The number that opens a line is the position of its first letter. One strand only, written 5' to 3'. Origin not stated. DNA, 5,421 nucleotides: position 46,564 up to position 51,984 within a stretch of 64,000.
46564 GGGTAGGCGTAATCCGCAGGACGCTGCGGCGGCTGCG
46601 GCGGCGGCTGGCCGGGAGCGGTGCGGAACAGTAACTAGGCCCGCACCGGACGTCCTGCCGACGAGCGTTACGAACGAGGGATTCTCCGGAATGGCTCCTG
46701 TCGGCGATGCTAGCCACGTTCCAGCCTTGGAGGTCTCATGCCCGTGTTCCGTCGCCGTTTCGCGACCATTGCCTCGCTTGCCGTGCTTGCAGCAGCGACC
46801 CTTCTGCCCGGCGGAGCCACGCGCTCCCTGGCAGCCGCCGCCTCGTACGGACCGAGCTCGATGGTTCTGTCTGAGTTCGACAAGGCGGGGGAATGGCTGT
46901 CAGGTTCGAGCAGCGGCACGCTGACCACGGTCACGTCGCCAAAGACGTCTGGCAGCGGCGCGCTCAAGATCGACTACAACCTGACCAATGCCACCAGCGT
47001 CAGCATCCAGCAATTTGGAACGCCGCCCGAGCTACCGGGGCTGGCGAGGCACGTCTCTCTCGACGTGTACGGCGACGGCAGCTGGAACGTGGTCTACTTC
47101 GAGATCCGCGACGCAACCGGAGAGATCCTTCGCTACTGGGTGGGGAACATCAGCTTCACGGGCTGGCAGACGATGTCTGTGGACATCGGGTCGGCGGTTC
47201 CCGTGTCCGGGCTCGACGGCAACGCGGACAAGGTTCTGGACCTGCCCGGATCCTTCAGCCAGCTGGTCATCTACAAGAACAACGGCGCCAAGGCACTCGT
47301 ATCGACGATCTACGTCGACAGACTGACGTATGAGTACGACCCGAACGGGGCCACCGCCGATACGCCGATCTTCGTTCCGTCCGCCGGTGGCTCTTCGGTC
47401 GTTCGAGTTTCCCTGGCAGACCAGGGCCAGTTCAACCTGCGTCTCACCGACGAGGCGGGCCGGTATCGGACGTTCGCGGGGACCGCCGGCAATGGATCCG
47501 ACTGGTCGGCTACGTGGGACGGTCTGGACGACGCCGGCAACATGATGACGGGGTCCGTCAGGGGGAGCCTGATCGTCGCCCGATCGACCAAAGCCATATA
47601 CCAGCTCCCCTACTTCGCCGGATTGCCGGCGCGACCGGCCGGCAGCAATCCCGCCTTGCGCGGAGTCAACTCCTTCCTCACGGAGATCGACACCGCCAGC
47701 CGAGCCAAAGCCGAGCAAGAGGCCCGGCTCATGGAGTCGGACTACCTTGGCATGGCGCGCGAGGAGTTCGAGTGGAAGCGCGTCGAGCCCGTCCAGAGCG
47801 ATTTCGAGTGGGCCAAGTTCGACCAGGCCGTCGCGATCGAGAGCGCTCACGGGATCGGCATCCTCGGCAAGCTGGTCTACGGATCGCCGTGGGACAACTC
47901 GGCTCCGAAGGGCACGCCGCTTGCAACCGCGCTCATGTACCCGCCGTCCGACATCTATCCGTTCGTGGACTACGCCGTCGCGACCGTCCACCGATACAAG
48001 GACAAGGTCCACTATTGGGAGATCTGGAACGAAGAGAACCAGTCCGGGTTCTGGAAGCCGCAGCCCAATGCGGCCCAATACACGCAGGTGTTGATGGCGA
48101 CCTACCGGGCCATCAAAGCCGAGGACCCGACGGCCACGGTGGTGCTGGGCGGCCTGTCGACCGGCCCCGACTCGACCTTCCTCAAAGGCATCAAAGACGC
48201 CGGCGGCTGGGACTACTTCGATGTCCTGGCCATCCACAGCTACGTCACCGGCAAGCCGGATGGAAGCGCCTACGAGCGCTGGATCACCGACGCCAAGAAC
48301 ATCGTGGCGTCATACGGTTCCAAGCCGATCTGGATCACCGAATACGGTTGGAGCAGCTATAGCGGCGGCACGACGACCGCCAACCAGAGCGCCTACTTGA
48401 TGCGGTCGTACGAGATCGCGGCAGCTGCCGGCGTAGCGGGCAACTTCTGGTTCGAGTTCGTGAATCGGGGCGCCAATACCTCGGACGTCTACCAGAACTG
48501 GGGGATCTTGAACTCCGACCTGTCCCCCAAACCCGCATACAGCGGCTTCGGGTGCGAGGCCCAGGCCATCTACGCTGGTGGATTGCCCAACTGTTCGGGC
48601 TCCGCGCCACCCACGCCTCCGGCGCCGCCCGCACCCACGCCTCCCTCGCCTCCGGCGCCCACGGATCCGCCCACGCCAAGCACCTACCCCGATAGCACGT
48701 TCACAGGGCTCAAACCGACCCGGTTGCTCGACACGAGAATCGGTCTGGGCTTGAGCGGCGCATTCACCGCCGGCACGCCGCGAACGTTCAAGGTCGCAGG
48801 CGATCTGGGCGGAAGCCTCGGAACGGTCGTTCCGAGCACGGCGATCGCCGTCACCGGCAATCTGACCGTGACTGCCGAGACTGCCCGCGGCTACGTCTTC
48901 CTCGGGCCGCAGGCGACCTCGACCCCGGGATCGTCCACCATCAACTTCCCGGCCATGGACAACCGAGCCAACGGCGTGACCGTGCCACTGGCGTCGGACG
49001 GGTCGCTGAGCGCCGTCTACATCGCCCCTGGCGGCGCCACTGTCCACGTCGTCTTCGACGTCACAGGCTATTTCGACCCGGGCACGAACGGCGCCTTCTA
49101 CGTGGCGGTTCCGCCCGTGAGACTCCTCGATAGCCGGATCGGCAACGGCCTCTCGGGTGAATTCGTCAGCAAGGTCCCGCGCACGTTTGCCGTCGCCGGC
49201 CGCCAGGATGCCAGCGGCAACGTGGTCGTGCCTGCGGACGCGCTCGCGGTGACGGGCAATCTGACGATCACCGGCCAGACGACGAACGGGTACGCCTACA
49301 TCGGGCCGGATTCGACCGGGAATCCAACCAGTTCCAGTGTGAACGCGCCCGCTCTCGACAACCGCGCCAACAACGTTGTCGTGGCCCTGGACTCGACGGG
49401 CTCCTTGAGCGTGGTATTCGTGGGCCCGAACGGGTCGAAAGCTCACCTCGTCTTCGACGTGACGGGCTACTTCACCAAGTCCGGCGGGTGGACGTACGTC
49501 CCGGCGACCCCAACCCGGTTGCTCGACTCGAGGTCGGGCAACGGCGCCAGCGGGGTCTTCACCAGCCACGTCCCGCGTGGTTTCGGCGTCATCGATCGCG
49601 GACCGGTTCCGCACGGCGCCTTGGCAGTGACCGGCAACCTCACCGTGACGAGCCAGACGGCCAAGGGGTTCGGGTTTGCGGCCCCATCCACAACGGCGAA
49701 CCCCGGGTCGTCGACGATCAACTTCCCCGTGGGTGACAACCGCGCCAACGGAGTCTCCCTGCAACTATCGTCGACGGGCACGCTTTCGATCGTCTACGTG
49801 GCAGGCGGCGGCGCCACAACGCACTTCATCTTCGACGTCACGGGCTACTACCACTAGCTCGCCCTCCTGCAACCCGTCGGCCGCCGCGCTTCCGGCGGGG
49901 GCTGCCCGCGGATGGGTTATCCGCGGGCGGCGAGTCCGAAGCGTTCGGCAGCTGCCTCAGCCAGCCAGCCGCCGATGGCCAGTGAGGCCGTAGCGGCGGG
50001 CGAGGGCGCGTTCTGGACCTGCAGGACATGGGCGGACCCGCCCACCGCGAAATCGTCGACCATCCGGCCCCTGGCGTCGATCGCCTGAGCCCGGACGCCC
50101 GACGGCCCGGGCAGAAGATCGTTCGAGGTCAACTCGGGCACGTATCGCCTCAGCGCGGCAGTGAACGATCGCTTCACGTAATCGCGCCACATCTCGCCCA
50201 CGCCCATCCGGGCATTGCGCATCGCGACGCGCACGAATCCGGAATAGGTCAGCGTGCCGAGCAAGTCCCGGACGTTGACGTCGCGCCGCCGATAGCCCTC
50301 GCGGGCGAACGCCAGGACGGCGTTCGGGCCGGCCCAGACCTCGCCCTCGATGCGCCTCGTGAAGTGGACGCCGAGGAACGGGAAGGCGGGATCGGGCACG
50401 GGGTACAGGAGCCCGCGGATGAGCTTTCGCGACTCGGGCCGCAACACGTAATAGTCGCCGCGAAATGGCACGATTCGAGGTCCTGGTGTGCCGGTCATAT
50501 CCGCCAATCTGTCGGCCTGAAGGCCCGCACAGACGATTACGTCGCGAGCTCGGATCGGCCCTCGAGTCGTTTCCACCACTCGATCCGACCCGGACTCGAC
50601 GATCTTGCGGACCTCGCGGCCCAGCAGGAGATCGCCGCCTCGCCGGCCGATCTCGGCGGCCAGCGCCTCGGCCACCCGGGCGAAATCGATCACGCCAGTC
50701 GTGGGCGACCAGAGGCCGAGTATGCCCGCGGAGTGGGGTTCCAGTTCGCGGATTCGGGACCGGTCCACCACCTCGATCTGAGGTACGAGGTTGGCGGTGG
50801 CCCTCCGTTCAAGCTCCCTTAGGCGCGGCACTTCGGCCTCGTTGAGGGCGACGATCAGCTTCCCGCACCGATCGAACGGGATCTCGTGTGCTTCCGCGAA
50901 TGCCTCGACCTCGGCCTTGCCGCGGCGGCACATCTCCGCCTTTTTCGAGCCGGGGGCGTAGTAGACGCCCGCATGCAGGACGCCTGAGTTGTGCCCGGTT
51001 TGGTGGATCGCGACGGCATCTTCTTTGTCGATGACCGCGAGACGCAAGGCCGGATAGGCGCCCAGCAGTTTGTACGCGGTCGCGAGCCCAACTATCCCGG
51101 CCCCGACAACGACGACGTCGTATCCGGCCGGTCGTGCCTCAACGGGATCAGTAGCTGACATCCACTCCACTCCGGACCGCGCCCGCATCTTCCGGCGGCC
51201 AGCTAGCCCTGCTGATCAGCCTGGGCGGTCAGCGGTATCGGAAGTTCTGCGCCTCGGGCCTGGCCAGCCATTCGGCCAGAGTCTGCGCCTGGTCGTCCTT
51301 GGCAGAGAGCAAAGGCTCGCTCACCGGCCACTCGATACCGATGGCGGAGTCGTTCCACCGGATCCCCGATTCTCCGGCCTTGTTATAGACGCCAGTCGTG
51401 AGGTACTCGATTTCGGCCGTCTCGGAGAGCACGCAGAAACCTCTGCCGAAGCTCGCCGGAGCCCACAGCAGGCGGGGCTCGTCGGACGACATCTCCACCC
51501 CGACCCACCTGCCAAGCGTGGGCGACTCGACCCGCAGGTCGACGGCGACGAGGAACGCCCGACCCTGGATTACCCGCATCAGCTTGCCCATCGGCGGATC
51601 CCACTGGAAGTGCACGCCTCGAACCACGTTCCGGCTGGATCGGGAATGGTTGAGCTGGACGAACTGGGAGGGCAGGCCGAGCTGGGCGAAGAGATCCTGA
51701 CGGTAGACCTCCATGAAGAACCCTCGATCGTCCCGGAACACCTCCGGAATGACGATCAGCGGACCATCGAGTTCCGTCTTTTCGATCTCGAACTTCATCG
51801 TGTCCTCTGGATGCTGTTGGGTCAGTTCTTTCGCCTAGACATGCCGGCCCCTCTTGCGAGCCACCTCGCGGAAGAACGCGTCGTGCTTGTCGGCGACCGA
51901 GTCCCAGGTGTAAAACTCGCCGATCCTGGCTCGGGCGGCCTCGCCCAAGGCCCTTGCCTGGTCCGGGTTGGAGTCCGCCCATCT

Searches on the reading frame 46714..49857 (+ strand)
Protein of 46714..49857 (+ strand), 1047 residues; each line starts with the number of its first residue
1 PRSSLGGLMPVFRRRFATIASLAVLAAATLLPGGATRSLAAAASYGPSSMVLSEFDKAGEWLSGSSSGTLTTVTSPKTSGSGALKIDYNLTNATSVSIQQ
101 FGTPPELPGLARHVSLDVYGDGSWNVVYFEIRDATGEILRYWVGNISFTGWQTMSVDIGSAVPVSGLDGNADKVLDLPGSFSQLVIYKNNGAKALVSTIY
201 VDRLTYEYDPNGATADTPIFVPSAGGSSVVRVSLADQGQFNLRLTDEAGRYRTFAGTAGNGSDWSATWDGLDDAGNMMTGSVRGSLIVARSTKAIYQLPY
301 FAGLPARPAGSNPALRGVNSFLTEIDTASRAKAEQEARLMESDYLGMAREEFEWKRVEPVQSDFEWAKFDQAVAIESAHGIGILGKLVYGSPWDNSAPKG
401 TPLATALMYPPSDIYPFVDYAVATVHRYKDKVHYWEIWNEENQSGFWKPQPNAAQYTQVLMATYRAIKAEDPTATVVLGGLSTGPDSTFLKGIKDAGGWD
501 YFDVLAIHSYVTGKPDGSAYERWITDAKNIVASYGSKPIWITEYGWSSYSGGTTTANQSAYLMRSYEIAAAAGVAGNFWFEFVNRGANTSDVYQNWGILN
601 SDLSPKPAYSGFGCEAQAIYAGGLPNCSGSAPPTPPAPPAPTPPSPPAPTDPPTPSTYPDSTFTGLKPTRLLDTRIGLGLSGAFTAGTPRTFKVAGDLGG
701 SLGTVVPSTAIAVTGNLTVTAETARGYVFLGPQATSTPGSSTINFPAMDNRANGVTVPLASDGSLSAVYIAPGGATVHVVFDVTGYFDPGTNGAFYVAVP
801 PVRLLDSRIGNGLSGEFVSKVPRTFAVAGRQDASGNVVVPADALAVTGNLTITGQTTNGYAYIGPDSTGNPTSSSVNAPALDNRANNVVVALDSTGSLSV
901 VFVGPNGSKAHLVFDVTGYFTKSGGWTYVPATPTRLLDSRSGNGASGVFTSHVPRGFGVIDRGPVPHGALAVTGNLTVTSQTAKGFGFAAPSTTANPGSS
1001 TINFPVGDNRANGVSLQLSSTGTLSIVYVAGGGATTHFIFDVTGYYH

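Call 11: search_protein_families(library=pfam, proteins=[window:46714-49857:+], max_evalue=0.001)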
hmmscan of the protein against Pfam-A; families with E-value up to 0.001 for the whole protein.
window:46714-49857:+ (1047 aa): 5 families
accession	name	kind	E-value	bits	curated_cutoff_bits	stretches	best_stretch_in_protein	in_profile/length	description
PF11790.14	Glyco_hydro_cc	-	1.3e-07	31.9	21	1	487-600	125-225/237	Glycosyl hydrolase catalytic core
PF04620.18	FlaA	-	3.6e-05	24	25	1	111-163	120-172/230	Flagellar filament outer layer protein Flaa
PF00150.24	Cellulase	-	3.7e-05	23.8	23.5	1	427-568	115-261/272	Cellulase (glycosyl hydrolase family 5)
PF07745.19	Glyco_hydro_53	-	6.5e-05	22.5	24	1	412-569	113-272/340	Glycosyl hydrolase family 53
PF02449.21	Glyco_hydro_42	-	0.00057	19.8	21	0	329-383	8-63/376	Beta-galactosidase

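Call 86: search_protein_families(library=ncbifam, proteins=[window:46714-49857:+], max_evalue=0.01)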
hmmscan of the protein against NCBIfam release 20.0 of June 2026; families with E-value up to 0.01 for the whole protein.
window:46714-49857:+ (1047 aa): 1 family
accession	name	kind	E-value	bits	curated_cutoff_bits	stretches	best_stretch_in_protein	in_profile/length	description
NF047845.1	FlagFilOutFlaA1Lepto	equivalog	0.0016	17.9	500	1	106-164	169-227/306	flagellar filament outer layer protein FlaA1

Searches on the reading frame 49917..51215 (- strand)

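Call 11: search_protein_families(library=pfam, proteins=[window:49917-51215:-], max_evalue=0.001)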
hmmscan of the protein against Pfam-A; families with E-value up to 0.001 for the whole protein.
window:49917-51215:- (432 aa): 4 families
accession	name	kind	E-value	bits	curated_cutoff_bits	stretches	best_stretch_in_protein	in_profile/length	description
PF01266.30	DAO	-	9.9e-60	203.4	27.9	1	33-420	1-352/353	FAD dependent oxidoreductase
PF07992.20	Pyr_redox_2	-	0.00021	21.2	26.1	0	32-110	1-74/291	Pyridine nucleotide-disulphide oxidoreductase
PF01593.30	Amino_oxidase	-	0.00032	20.5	19.8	1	178-234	203-258/443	Flavin containing amine oxidoreductase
PF01946.23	Thi4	-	0.00074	19.3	26.2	0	32-65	18-50/235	Thi4 family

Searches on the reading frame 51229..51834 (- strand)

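Call 11: search_protein_families(library=pfam, proteins=[window:51229-51834:-], max_evalue=0.001)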
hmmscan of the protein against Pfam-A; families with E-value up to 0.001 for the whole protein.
window:51229-51834:- (201 aa): 1 family
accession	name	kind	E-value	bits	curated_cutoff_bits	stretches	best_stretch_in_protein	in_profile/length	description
PF00908.23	dTDP_sugar_isom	-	8.9e-59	198.4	27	1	19-188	1-168/168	dTDP-4-dehydrorhamnose 3,5-epimerase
